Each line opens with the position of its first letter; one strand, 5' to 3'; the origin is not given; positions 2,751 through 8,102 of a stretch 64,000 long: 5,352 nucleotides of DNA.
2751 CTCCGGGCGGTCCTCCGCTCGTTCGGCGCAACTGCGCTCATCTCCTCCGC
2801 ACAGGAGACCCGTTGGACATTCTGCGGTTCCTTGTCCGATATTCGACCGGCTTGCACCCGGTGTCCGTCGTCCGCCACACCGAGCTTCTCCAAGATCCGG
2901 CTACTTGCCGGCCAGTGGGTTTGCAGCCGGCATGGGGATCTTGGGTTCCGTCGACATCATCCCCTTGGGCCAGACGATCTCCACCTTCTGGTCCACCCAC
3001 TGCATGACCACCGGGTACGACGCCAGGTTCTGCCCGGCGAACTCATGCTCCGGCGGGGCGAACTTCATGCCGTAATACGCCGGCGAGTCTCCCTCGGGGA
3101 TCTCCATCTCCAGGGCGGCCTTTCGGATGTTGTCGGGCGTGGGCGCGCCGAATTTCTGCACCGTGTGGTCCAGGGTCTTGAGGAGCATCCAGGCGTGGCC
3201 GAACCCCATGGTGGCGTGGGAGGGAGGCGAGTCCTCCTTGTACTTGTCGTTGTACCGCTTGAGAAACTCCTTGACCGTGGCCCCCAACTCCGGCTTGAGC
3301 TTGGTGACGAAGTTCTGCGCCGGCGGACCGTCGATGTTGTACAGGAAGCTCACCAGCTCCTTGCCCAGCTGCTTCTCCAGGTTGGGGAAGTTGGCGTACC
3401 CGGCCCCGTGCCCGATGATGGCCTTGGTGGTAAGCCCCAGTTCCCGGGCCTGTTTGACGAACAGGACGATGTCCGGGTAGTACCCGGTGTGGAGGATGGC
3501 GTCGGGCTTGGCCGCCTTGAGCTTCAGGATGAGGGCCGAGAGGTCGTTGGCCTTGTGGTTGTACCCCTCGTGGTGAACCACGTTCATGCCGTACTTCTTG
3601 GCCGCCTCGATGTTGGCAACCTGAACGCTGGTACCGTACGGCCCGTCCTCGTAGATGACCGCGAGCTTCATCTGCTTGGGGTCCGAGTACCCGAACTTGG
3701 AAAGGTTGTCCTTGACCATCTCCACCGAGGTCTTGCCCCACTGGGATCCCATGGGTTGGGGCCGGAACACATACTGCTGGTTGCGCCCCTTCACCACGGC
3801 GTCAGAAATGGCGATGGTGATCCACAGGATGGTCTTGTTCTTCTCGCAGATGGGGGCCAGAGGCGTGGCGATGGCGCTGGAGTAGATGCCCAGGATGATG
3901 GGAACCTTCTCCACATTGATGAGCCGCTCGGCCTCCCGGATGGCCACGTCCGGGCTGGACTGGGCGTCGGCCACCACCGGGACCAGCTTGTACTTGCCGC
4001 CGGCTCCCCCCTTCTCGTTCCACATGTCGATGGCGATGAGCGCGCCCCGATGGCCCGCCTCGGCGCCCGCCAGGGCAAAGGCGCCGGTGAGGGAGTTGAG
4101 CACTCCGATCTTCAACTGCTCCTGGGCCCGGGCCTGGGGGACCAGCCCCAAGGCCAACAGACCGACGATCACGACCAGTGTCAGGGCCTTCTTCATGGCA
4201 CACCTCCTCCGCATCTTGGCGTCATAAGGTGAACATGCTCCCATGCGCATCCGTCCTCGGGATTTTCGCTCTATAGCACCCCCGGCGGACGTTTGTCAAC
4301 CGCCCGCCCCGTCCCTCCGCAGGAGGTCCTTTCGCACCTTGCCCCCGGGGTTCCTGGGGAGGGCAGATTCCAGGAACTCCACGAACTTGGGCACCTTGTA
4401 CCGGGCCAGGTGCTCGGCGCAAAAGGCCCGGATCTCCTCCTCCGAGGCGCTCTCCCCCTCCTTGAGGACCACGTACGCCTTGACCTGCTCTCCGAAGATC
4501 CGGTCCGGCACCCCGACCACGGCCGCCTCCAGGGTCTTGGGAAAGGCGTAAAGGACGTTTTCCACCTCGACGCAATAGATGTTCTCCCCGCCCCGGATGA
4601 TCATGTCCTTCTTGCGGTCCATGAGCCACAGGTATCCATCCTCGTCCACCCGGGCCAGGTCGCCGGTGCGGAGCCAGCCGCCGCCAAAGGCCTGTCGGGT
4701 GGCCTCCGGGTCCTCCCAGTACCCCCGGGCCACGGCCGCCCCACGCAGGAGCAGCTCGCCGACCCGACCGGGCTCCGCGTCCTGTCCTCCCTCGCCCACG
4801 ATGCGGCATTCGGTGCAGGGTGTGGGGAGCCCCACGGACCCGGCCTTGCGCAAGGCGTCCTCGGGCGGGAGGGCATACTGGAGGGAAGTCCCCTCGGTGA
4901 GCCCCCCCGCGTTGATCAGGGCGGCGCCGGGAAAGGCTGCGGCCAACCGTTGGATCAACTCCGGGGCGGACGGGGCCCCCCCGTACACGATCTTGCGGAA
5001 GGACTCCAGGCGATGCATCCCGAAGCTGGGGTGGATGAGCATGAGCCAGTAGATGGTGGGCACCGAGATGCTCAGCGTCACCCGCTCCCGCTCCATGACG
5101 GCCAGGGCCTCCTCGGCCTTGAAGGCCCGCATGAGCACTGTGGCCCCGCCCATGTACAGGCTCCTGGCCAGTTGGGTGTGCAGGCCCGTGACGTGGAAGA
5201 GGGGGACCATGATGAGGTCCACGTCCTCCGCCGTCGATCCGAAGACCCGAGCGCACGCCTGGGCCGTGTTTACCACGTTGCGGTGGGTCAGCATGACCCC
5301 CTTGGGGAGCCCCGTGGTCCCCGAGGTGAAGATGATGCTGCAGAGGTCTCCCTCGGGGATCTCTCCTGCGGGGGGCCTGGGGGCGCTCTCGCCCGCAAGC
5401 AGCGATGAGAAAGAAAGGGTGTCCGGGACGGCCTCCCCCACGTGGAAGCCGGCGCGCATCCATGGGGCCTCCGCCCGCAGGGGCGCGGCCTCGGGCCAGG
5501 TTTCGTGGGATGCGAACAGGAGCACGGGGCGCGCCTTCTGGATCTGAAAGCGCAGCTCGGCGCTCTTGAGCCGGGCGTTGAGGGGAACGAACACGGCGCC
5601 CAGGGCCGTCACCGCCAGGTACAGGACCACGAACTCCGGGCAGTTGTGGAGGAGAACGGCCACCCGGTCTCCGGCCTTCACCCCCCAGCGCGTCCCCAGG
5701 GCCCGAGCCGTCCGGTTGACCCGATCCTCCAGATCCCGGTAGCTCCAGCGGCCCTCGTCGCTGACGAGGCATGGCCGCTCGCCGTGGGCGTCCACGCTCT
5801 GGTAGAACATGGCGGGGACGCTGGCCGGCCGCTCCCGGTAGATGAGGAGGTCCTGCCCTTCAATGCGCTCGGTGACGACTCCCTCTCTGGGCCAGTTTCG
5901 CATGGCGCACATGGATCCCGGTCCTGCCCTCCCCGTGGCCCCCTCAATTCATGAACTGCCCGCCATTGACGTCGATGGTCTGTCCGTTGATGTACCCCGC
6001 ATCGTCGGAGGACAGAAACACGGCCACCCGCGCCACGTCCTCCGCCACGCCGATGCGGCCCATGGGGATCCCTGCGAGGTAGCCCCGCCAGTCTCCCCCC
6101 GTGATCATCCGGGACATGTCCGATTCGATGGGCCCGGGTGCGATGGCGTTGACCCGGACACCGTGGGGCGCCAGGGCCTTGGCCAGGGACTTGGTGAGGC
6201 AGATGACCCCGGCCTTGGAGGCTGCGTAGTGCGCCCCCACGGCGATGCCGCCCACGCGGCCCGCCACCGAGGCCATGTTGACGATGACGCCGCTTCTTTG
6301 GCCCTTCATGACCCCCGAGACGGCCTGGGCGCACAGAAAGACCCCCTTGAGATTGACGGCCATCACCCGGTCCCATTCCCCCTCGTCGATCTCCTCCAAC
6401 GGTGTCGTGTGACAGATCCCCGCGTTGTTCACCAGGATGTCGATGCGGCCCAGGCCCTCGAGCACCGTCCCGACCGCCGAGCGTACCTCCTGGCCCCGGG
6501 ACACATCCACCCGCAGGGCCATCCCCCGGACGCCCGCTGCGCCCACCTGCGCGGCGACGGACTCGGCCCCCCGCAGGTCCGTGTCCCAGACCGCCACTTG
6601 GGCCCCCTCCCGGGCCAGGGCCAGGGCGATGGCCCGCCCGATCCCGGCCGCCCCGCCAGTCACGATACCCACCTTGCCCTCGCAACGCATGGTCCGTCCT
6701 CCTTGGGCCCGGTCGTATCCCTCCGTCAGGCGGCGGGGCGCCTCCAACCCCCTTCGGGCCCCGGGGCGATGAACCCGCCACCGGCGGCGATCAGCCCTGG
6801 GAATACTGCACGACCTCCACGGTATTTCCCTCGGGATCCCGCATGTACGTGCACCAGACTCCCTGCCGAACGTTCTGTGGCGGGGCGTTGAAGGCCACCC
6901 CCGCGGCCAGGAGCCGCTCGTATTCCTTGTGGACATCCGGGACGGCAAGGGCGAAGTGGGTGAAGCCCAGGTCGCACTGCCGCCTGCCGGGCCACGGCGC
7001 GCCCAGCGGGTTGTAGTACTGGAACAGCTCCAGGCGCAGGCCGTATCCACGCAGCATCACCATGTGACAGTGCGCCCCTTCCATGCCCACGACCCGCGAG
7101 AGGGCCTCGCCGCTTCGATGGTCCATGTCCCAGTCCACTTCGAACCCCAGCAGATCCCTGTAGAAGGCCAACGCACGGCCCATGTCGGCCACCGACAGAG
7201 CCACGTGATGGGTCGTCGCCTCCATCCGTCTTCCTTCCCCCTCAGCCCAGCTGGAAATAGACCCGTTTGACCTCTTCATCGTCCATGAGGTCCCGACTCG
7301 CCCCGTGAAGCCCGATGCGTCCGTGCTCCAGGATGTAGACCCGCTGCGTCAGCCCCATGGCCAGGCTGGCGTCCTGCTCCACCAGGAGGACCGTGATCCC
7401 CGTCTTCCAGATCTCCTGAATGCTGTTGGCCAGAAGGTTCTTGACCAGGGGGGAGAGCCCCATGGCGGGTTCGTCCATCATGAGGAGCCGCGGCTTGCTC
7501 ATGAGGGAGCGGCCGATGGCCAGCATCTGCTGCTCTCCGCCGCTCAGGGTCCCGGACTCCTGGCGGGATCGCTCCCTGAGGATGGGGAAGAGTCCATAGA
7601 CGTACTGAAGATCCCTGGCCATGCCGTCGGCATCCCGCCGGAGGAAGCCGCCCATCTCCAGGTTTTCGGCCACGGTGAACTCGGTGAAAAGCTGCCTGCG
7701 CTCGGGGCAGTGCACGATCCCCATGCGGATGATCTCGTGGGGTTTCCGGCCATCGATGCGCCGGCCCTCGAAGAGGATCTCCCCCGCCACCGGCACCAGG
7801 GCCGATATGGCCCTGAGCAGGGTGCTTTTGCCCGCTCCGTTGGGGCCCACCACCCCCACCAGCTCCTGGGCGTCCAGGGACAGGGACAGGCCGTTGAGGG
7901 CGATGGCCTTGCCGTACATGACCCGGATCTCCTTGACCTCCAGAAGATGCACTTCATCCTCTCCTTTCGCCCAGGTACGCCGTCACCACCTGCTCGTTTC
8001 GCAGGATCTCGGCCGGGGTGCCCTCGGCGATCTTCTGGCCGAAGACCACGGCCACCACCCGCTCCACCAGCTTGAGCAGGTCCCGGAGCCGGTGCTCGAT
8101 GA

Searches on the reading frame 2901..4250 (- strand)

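Call 43: search_protein_families(library=pfam, proteins=[window:2901-4250:-], max_evalue=0.00001)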
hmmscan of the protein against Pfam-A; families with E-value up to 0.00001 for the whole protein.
window:2901-4250:- (449 aa): 3 families
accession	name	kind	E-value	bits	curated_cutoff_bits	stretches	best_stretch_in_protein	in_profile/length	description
PF13458.12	Peripla_BP_6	-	2.6e-50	172.4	31.7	1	46-402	2-327/343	Periplasmic binding protein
PF13433.12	Peripla_BP_5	-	1.2e-20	74.4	27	1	46-385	1-312/363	Periplasmic binding protein domain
PF01094.35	ANF_receptor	-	2.2e-13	50.4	25.4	1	71-279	7-210/353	Receptor family ligand binding region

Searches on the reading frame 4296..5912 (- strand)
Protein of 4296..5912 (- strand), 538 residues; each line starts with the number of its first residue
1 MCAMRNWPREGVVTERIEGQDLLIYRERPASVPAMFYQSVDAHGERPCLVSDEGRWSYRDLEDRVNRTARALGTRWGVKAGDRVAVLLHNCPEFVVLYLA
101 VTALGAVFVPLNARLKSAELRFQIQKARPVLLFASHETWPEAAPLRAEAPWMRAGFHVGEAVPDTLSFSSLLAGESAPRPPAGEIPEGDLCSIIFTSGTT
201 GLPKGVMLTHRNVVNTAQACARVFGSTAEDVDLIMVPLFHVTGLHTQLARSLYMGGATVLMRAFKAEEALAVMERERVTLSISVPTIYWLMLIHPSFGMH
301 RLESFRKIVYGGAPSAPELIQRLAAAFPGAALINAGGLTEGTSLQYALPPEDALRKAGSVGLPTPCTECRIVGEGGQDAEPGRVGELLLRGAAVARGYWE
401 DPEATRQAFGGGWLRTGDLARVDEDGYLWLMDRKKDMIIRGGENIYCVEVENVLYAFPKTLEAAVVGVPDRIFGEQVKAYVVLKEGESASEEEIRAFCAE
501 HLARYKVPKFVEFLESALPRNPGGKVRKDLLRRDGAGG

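Call 43: search_protein_families(library=pfam, proteins=[window:4296-5912:-], max_evalue=0.00001)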
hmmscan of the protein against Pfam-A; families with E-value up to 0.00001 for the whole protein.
window:4296-5912:- (538 aa): 2 families
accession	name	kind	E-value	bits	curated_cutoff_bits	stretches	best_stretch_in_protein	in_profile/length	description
PF00501.34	AMP-binding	-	6e-90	302.2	29.9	1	37-399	2-384/384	AMP-binding enzyme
PF13193.12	AMP-binding_C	-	4.4e-19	69.6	24.5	1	449-525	1-76/76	AMP-binding enzyme C-terminal domain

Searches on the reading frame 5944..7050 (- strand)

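Call 43: search_protein_families(library=pfam, proteins=[window:5944-7050:-], max_evalue=0.00001)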
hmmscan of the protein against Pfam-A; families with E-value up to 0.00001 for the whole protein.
window:5944-7050:- (368 aa): 3 families
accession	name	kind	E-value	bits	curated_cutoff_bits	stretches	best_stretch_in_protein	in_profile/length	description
PF13561.12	adh_short_C2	-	1.9e-63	214.6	27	1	133-364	1-234/236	Enoyl-(Acyl carrier protein) reductase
PF00106.31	adh_short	-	1.5e-59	201.2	26.6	1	126-315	1-189/195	short chain dehydrogenase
PF08659.16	KR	-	6.6e-14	52.7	22.6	1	129-306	4-176/180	KR domain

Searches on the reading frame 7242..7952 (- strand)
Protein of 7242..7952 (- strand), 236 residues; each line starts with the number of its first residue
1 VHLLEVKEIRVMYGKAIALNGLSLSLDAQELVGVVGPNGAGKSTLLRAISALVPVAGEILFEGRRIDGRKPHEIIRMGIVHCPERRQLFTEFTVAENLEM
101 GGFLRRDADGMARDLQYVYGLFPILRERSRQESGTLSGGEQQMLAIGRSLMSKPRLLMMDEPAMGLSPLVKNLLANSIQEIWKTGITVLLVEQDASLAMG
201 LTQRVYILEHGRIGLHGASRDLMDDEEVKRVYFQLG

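Call 43: search_protein_families(library=pfam, proteins=[window:7242-7952:-], max_evalue=0.00001)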
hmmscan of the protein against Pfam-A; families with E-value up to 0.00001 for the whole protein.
window:7242-7952:- (236 aa): 2 families
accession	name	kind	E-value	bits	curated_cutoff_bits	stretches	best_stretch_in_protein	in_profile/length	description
PF00005.33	ABC_tran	-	7.4e-30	104.8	25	1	19-163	1-136/137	ABC transporter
PF13304.12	AAA_21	-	1.7e-08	35.4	27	0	32-56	2-29/304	AAA domain, putative AbiEii toxin, Type IV TA system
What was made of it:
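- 7242..12024 (-): Liv-type ABC transporter: a binding protein, two permeases and two ATPases, downstream on the same strand. ABC_tran domain (call 43).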
